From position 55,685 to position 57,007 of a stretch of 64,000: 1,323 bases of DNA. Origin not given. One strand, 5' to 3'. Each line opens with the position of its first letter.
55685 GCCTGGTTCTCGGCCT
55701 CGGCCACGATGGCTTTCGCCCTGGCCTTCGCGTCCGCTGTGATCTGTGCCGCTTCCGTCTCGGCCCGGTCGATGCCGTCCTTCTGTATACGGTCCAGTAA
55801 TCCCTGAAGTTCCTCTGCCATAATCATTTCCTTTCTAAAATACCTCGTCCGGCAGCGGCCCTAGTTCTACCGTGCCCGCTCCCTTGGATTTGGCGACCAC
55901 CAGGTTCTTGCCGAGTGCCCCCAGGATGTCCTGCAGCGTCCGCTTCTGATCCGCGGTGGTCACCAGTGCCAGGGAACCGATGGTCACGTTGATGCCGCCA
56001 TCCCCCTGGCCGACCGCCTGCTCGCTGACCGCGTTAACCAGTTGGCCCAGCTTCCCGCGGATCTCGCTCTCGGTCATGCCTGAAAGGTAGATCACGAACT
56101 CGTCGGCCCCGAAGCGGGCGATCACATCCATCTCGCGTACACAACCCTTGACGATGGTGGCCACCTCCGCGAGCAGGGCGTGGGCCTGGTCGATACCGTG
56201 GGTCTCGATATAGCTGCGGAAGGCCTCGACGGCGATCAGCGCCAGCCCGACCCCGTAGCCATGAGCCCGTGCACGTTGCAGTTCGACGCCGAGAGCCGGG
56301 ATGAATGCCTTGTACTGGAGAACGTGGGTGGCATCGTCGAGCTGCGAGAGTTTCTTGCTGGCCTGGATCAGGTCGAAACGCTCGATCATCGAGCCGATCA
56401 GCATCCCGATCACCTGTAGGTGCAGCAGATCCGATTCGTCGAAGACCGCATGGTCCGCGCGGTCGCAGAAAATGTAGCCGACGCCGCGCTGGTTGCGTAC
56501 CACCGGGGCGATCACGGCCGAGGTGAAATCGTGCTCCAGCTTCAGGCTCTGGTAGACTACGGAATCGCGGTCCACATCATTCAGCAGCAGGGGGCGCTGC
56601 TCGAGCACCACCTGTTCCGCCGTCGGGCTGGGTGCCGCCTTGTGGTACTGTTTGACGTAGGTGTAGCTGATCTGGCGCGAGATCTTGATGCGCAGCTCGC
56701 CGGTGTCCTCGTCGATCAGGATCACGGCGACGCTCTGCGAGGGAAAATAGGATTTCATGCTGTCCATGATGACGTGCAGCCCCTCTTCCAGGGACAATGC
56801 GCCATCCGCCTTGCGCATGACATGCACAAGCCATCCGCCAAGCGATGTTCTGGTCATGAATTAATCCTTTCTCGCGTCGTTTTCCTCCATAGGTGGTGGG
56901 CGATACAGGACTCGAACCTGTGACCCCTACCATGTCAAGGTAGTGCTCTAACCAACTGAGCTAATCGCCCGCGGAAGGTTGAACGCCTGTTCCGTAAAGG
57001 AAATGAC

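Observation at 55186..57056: Degenerate-GGDEF/GAF protein (candidate c-di-GMP receptor) coupled to the head of the V-ATPase operon, behind tRNA-Val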

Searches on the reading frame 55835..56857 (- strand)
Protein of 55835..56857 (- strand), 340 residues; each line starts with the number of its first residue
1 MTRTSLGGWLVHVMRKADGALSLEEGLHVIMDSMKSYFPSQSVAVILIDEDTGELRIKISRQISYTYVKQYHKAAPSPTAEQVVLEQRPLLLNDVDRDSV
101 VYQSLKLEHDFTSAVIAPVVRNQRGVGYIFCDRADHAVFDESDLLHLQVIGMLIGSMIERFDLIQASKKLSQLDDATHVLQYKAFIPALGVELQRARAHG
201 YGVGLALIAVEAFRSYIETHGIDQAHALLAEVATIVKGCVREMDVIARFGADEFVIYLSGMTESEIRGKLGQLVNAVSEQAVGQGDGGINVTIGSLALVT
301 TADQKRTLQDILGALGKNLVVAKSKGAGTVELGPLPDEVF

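Call 3: search_protein_families(library=pfam, proteins=[window:55835-56857:-], max_evalue=0.1)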
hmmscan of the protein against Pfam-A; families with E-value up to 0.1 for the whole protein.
window:55835-56857:- (340 aa): 3 families
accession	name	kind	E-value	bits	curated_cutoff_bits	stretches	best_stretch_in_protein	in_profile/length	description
PF00990.26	GGDEF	-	1.1e-18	67.9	23.8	1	172-327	2-159/161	Diguanylate cyclase, GGDEF domain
PF13185.12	GAF_2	-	9.3e-12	45.8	28.6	1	21-159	2-136/136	GAF domain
PF01590.32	GAF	-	8.2e-09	36.5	22.4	1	23-155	2-130/133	GAF domain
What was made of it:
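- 56381..56797 (-): GAF domain (residues 21-159), the most conserved part across the three clades. Pfam GAF_2 (call 3).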

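Call 4: search_protein_families(library=ncbifam, proteins=[window:55835-56857:-], max_evalue=0.1)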
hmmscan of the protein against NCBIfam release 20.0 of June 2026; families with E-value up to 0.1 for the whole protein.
window:55835-56857:- (340 aa): 20 families
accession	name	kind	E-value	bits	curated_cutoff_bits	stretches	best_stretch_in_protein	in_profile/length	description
NF038266.1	diguan_SiaD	equivalog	3.2e-17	62.8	290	1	162-327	85-249/252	biofilm regulation diguanylate cyclase SiaD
TIGR00254.1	GGDEF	domain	1.8e-16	60.3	37.4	1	169-331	3-165/168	diguanylate cyclase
NF007380.0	PRK09894.1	equivalog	5.3e-14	52.2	256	1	171-327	129-281/296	diguanylate cyclase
NF047654.1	DiguCycDgcRLepto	equivalog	1.4e-12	47.2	500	1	189-327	151-290/295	diguanylate cyclase DgcR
NF007135.0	PRK09581.1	equivalog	2.6e-12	46.3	474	1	167-329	288-451/457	PleD family two-component system response regulator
NF041606.1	dguan_cyc_DgcA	equivalog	1.5e-10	40.5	370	1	174-328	181-334/340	diguanylate cyclase DgcA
NF007423.1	PRK09966.1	equivalog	2.8e-08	33.1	325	1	172-284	240-353/390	diguanylate cyclase DgcN/YfiN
NF007599.0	PRK10245.1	equivalog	1.3e-07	30.4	402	1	170-262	209-301/371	diguanylate cyclase AdrA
NF007298.0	PRK09776.1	equivalog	1.4e-07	29.8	1135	1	174-280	687-793/1111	diguanylate cyclase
NF052458.1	PhdiestGepA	equivalog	7e-07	27.8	1200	1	203-277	451-526/840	phosphodiesterase GepA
NF051473.1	DigCycDgcsShew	equivalog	4.8e-06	26.2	400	1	172-264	136-228/291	diguanylate cyclase DgcS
TIGR01817.1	nifA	equivalog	1e-05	24.5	528.85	1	21-175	18-173/534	nif-specific transcriptional activator NifA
NF007474.0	PRK10060.1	equivalog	3.2e-05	22.3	782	1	197-266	261-330/663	cyclic di-GMP phosphodiesterase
NF045675.1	PhdiestaseDibA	equivalog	5e-05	21.8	980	1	174-327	206-358/623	phosphodiesterase DibA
NF050064.1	BlResRespRegCbrR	equivalog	6.4e-05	22.1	600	1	163-331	246-412/415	bile resistance response regulator CbrR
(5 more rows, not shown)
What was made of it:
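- On Active diguanylate cyclase (GGDEF enzyme): TIGR00254 at 60.3 bits against 37.4 (call 4).
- The NCBIfam cyclase equivalog scores are far below their cut-offs, for example SiaD at 63 bits against 290 (call 4).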

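Call 8: find_homologous_proteins(query=window:55835-56857:-)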
Query window:55835-56857:- (340 aa): 195 proteins with E <= 0.001 among 6396 candidates; the best 120 are listed.
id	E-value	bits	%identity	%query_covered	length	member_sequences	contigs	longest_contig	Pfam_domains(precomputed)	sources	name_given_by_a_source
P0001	2.2e-202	689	93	100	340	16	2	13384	PF13185.13,PF01590.33,PF00990.27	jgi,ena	-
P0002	2.5e-194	663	89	100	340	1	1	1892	PF13185.13,PF01590.33,PF00990.27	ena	-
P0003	2.1e-193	660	89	100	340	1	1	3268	PF13185.13,PF01590.33,PF00990.27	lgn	-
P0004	1.1e-190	651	87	100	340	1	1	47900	PF13185.13,PF01590.33,PF00990.27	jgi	jgi:diguanylate cyclase (GGDEF)-like protein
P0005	1.9e-185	634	89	96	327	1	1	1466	PF13185.13,PF01590.33,PF00990.27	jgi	-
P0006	1.7e-177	607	83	99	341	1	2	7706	PF13185.13,PF01590.33,PF00990.27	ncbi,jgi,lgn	jgi:diguanylate cyclase (GGDEF)-like protein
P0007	3.6e-176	603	82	99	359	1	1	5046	PF13185.13,PF01590.33,PF00990.27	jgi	-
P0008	3.6e-176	603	81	100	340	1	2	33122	PF13185.13,PF01590.33,PF00990.27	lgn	-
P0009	1.6e-171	588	80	99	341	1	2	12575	PF13185.13,PF01590.33,PF00990.27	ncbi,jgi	-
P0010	1.1e-170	585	80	99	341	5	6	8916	PF13185.13,PF01590.33,PF00990.27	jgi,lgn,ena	jgi:diguanylate cyclase (GGDEF)-like protein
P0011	4.3e-170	583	78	99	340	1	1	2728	PF13185.13,PF01590.33,PF00990.27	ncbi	-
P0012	1.6e-168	578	77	100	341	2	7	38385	PF13185.13,PF01590.33,PF00990.27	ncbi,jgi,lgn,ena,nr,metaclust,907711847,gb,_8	ncbi:MAG TPA: hypothetical protein DCS43_00805 [Verrucomicrobia bacterium]|nr:hypothetical protein [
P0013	8.5e-160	549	74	99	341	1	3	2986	PF13185.13,PF01590.33,PF00990.27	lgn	-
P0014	2.3e-158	545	72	99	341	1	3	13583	PF13185.13,PF01590.33,PF00990.27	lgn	-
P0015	9.5e-157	539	73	99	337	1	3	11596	PF13185.13,PF01590.33,PF00990.27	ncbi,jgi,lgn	jgi:diguanylate cyclase (GGDEF)-like protein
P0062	8.1e-137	474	66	99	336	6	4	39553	PF13185.13,PF01590.33,PF00990.27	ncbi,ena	-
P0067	2.1e-135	469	64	99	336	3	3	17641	PF13185.13,PF01590.33,PF00990.27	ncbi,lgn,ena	-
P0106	1.8e-130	453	61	99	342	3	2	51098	PF13185.13,PF01590.33,PF00990.27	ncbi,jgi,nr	ncbi:MAG: sensor domain-containing diguanylate cyclase [Kiritimatiellae bacterium]|jgi:diguanylate c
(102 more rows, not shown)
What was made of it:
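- Source databases call the family 'diguanylate cyclase' (call 8).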

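Call 11: find_related_loci(query=A1, collection=genome_contigs, flank=10000)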
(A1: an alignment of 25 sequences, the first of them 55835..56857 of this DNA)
Query A1 (340 aa) in genome_contigs; peptide patterns used: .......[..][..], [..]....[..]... (x = any residue, [..] = any of these).
42 stretches matched a pattern; 29 encode a relative of the query (tblastn E <= 1e-3); 29 distinct loci.
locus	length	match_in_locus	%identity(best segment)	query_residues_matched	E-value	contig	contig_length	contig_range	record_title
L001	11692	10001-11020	95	1-340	0e+0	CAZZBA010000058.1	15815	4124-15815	MAG TPA_asm: uncultured Victivallales bacterium isolate SRP272421_co4_23 genome assembly, contig: NODE_9876_length_15815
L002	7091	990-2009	91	1-340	0e+0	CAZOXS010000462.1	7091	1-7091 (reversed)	MAG TPA_asm: uncultured Victivallales bacterium isolate SRP118108_co2_320 genome assembly, contig: k141_1054964, whole g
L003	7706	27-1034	83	4-339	0e+0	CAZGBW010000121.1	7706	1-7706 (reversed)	MAG TPA_asm: uncultured Victivallales bacterium isolate SRP272421_co2_8 genome assembly, contig: NODE_37168_length_7706_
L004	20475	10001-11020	77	1-340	1e-178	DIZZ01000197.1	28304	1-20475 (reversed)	MAG TPA_asm: Verrucomicrobia bacterium UBA6015 UBA6015_contig_8751, whole genome shotgun sequence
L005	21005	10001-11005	71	1-335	8e-163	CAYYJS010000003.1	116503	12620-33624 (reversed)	MAG TPA_asm: uncultured Victivallales bacterium isolate SRP272421_co2_539 genome assembly, contig: NODE_137_length_11650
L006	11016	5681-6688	72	1-336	1e-162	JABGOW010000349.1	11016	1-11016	MAG: Verrucomicrobia bacterium isolate co234_bin17 NODE_9767_length_11016_cov_4.822188, whole genome shotgun sequence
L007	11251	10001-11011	71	1-337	5e-163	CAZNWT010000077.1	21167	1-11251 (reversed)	MAG TPA_asm: uncultured Victivallales bacterium isolate binchicken_co47_191 genome assembly, contig: NODE_1642_length_21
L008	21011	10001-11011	71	1-337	9e-162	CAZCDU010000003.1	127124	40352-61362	MAG TPA_asm: uncultured Victivallales bacterium isolate binchicken_co142_396 genome assembly, contig: NODE_199_length_12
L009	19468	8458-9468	71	1-337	6e-161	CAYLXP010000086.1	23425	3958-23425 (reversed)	MAG TPA_asm: uncultured Victivallales bacterium isolate SRP200020_co4_239 genome assembly, contig: NODE_2302_length_2342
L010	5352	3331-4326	66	1-332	1e-149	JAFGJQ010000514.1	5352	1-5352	MAG: Phycisphaerae bacterium isolate Zod_Metabat.286 k87_14691279, whole genome shotgun sequence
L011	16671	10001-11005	66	1-335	5e-147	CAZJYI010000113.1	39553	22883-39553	MAG TPA_asm: uncultured Victivallales bacterium isolate binchicken_co97_160 genome assembly, contig: NODE_3968_length_39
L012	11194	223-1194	68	1-324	5e-146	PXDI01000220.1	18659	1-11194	MAG: PVC group bacterium isolate T3Sed10_329R1 T3-Sed10-C5459, whole genome shotgun sequence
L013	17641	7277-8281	63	1-335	2e-144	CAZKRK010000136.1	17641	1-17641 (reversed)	MAG TPA_asm: uncultured Victivallales bacterium isolate binchicken_co97_363 genome assembly, contig: NODE_13055_length_1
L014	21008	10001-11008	61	1-337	2e-141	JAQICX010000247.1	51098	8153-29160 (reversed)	MAG: Kiritimatiellae bacterium isolate GH20 k119_179274, whole genome shotgun sequence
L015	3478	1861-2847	61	1-328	8e-144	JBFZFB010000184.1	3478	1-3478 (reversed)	MAG: Lentisphaerota bacterium isolate PPR_0604 PPR_0604.fa_k121_522212, whole genome shotgun sequence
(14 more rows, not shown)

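Call 14: find_encoding_contigs(protein=P0106, flank=8000, max_places=2)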
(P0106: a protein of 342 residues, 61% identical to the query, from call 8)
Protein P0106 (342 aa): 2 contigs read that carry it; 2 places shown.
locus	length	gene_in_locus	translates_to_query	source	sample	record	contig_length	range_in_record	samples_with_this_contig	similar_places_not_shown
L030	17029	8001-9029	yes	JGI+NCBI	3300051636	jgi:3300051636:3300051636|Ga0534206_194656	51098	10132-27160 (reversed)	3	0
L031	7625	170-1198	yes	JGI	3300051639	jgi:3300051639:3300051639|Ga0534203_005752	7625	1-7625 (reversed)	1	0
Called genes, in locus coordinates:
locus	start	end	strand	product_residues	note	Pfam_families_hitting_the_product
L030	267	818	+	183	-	PF09723:Zn_ribbon_8 (faint), PF13240:Zn_Ribbon_1 (weak), PF13828:DUF4190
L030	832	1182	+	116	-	PF13240:Zn_Ribbon_1 (weak), PF04505:CD225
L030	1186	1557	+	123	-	PF10825:DUF2752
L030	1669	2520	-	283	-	PF00892:EamA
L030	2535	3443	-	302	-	PF01820:Dala_Dala_lig_N, PF02222:ATP-grasp (faint), PF02655:ATP-grasp_3, PF07478:Dala_Dala_lig_C, PF13535:ATP-grasp_4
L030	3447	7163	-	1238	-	PF00515:TPR_1 (faint), PF07719:TPR_2 (faint), PF12895:ANAPC3 (faint), PF13174:TPR_6 (faint), PF13181:TPR_8 (faint), PF25063:ARM_TT21_C (weak), PF14559:TPR_19, PF23914:TPR_CcmH_CycH, +11 more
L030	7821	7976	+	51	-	-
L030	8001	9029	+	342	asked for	PF01590:GAF (weak), PF13185:GAF_2, PF00990:GGDEF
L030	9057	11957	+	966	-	PF07959:Fucose_pyrophosphorylase, PF00288:GHMP_kinases_N, PF08544:GHMP_kinases_C (weak)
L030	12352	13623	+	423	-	PF01979:Amidohydro_1, PF07969:Amidohydro_3 (faint), PF12890:DHOase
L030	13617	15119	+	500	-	PF04326:SLFN_AlbA_2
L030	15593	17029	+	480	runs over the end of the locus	PF11013:DUF2851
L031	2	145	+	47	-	?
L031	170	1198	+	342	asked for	PF01590:GAF (weak), PF13185:GAF_2, PF00990:GGDEF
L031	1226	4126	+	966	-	PF07959:Fucose_pyrophosphorylase, PF00288:GHMP_kinases_N, PF08544:GHMP_kinases_C (weak)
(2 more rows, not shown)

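Call 15: find_encoding_contigs(protein=P0062, flank=8000, max_places=2)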
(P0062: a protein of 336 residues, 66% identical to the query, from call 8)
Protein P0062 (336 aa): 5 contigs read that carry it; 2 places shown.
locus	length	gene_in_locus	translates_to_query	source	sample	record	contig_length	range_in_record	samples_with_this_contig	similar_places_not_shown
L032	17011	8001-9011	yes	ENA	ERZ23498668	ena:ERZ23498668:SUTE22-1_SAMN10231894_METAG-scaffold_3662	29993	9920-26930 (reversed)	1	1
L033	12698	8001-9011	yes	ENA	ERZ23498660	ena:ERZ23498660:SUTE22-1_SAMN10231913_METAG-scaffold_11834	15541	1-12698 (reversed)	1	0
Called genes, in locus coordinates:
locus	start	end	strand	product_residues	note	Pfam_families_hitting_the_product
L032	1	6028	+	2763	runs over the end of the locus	PF00128:Alpha-amylase (weak)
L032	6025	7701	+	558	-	PF02446:Glyco_hydro_77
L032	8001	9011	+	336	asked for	PF13185:GAF_2, PF01590:GAF, PF00990:GGDEF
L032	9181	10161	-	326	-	PF25145:NfeD1b_N, PF01343:Peptidase_S49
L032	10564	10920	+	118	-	-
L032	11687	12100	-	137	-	-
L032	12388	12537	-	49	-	-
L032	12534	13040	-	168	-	-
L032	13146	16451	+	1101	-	PF13360:PQQ_2 (weak), PF01011:PQQ (faint), PF13360:PQQ_2, PF13570:Beta-prop_ACSF4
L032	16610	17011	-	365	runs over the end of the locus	-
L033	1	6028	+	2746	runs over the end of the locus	PF00128:Alpha-amylase (weak)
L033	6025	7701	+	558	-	PF02446:Glyco_hydro_77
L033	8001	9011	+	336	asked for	PF13185:GAF_2, PF01590:GAF, PF00990:GGDEF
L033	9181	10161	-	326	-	PF25145:NfeD1b_N, PF01343:Peptidase_S49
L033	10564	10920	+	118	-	-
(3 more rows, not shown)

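Call 16: find_encoding_contigs(protein=P0067, flank=8000, max_places=2)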
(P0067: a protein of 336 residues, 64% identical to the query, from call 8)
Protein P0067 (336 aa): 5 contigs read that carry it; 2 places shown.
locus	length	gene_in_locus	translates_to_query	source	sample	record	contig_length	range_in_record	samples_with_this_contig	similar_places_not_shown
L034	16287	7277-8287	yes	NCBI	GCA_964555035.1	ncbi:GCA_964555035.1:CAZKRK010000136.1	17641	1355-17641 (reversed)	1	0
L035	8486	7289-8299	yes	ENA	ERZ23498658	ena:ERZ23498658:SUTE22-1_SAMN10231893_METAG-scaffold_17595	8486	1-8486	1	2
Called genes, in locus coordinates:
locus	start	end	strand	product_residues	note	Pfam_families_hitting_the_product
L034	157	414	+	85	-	PF02604:PhdYeFM_antitox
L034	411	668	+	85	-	PF05016:ParE_toxin, PF05973:Gp49 (weak)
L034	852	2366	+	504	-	PF00370:FGGY_N, PF02782:FGGY_C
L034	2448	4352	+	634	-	-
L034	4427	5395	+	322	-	-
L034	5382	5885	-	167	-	PF01476:LysM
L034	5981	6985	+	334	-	PF20511:PMI_typeI_cat, PF21621:MPI_cupin_dom (weak)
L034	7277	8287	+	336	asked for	PF13185:GAF_2, PF01590:GAF, PF00990:GGDEF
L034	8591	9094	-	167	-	PF03259:Robl_LC7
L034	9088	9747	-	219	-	PF00025:Arf (faint)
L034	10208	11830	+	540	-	PF12836:HHH_3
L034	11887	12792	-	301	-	PF05157:MshEN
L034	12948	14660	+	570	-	PF05157:MshEN, PF00437:T2SSE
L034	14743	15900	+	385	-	PF00482:T2SSF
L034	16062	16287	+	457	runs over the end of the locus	PF00072:Response_reg, PF00158:Sigma54_activat, PF14532:Sigma54_activ_2, PF07728:AAA_5 (weak), PF25601:AAA_lid_14, PF02954:HTH_8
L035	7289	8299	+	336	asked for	PF13185:GAF_2, PF01590:GAF, PF00990:GGDEF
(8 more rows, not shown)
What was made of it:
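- There the gene stands among unrelated neighbours (fucokinase, amylomaltase, S49 peptidase, PMI) (calls 14-16).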

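Call 17: search_solved_structures(query=A1, max_evalue=0.001, show_alignments=3)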
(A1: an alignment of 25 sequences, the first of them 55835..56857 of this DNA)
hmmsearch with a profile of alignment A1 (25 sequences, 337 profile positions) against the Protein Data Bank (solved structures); distinct sequences matched with E-value up to 0.001: 47.
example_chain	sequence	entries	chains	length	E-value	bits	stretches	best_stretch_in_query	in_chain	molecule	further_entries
6zxm_A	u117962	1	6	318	1.6e-13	53.9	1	187-330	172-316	Putative GGDEF/response regulator receiver domain protein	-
7e6g_A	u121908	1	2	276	3.6e-13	52.7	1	174-334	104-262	Putative GGDEF domain protein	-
9p6j_A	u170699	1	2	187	2.2e-12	50.1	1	197-330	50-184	diguanylate cyclase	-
3ign_A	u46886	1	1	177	2.4e-12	50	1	168-333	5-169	Diguanylate cyclase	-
4zve_A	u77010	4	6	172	2.7e-12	49.9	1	179-309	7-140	Diguanylate cyclase DosC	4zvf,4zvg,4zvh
5euh_A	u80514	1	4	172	4.4e-12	49.2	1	185-336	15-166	Putative GGDEF domain membrane protein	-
6zxb_A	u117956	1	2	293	1.2e-11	47.7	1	187-330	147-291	Putative GGDEF/response regulator receiver domain protein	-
6zxc_A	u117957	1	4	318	1.4e-11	47.5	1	187-330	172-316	Putative GGDEF/response regulator receiver domain protein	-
6d9m_A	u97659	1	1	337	2.3e-11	46.8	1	171-330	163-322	Fusion protein of Endolysin,Response receiver sensor diguanylate cyclase, GAF domain-conta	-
4wxo_A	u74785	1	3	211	6.4e-11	45.3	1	169-314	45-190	Uncharacterized protein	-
4wxw_A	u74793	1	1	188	1.1e-10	44.6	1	202-314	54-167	Uncharacterized protein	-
3i5c_A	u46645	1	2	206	1.8e-09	40.6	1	164-332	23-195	Fusion of General control protein GCN4 and WSPR response regulator protein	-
3ezu_A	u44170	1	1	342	2.1e-09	40.3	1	167-332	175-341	GGDEF domain protein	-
8c05_A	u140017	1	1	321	4.6e-09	39.2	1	159-331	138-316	Sensor domain-containing diguanylate cyclase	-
4zmm_A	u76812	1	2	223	5.3e-09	39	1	164-326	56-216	diguanylate cyclase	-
4zmu_A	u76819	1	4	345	1e-08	38.1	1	164-303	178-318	diguanylate cyclase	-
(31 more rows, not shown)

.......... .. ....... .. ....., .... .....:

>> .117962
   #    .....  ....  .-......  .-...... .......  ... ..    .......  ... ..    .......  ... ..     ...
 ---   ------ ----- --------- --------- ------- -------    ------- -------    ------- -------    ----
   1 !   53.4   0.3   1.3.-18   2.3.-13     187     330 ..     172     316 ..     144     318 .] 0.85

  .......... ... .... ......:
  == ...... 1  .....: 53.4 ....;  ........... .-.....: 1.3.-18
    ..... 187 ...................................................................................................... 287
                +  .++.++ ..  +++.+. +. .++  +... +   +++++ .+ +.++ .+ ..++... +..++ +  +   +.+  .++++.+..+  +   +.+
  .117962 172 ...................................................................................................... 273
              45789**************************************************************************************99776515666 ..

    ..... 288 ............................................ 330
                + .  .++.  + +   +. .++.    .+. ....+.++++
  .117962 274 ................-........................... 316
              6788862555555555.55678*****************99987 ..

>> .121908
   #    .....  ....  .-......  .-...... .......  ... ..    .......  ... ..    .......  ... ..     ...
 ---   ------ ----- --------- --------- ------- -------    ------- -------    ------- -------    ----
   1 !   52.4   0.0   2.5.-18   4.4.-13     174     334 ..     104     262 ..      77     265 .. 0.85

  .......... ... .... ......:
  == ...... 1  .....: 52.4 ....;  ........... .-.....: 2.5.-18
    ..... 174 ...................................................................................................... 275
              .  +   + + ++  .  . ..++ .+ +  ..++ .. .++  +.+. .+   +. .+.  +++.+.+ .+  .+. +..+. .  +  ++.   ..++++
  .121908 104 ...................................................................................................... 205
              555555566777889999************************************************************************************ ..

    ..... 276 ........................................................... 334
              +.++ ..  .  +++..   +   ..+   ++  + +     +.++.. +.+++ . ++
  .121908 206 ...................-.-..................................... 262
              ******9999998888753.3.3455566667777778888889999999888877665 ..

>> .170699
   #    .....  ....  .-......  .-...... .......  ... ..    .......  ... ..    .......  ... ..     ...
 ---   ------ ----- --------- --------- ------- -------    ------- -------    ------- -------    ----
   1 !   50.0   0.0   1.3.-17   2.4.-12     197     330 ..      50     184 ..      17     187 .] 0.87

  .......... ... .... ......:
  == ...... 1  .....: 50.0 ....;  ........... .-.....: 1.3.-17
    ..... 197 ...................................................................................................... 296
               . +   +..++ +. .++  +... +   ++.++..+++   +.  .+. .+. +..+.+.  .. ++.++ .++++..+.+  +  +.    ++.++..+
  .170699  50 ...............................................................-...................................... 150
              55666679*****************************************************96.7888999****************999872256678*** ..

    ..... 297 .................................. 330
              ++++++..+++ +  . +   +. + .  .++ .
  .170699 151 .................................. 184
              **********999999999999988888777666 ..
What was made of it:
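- Checked: Lost catalytic motifs: profile alignments to solved cyclases place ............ opposite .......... and THVLQYK opposite TGLPNR (call 17).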

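Call 26: predict_structure(alignment_id=A2)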
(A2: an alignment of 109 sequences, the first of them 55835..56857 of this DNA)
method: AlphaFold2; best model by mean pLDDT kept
length: 340 residues; sequences in the alignment: 109
mean_pLDDT: 87.0   pTM: 0.53
mean pLDDT of the five models: 87.0, 85.0, 84.2, 81.4, 80.5
residues with pLDDT >= 90: 160; 70-90: 164; 50-70: 13; < 50: 3
segments of 3 or more residues with pLDDT < 50: none
pLDDT, mean of each block of 10 residues (from residue 1): 65 78 82 80 89 83 80 83 92 90 88 93 90 88 89 90 68 86 88 85 96 90 92 95 91 95 94 94 80 95 87 93 93 75
secondary structure, 60 per line:
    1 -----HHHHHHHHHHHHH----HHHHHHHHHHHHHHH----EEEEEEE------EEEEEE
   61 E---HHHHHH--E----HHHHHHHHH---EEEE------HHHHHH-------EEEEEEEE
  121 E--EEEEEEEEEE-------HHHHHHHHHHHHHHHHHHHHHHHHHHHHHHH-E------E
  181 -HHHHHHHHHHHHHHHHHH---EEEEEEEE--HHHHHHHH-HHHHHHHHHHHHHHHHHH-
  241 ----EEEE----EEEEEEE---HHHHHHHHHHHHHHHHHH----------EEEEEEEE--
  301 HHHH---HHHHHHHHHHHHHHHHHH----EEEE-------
elements in order: H6-18 H23-37 E42-48 E55-61 H65-70 H78-86 E90-93 H100-105 E113-121 E124-133 H141-171 H182-199 E203-210 H213-220 H222-239 E245-248 E253-259 H263-280 E291-298 H301-304 H308-325 E330-333
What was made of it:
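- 56345..56437 (-): Long linker (signalling) helix, residues 141-171. AF2 model helix H141-171 (call 26).
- On PelD family specifically: No hydrophobic N-terminal segment is present (AF2 model, call 26).
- AF2 model with mean pLDDT 87 shows GAF, helix 141-171 and a GGDEF fold (call 26). The architecture has a long coiled-coil linker and no transmembrane helices, unlike PelD (call 26).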

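Call 28: search_protein_representatives(alignment_id=A2)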
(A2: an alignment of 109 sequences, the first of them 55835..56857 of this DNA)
Query: 109 sequences, 337 profile positions. Proteins with E-value up to 0.001 (for the whole library): 174086; up to 1e-10: 15590; up to 1e-30: 45. The best 150 are listed.
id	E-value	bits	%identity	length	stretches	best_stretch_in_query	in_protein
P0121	3.1e-157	539.5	-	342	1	3-335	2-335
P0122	3.5e-142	490.0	-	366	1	1-254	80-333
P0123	2.1e-117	408.5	-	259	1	83-334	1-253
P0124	1.7e-81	290.5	-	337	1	4-331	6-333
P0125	9.6e-78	278.2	-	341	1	8-330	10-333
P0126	7.8e-66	239.0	-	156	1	1-120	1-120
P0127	3.9e-61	223.6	-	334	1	22-332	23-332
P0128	1.0e-58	215.7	-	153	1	186-336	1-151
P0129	5.7e-56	206.6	-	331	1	18-328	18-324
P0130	1.6e-52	195.3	-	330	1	20-326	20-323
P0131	4.3e-52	193.9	-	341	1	3-336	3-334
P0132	2.0e-50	188.4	-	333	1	19-332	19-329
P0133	9.0e-50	186.2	-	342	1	20-332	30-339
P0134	4.8e-49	183.9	-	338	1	10-302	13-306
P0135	1.2e-46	175.9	-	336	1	20-315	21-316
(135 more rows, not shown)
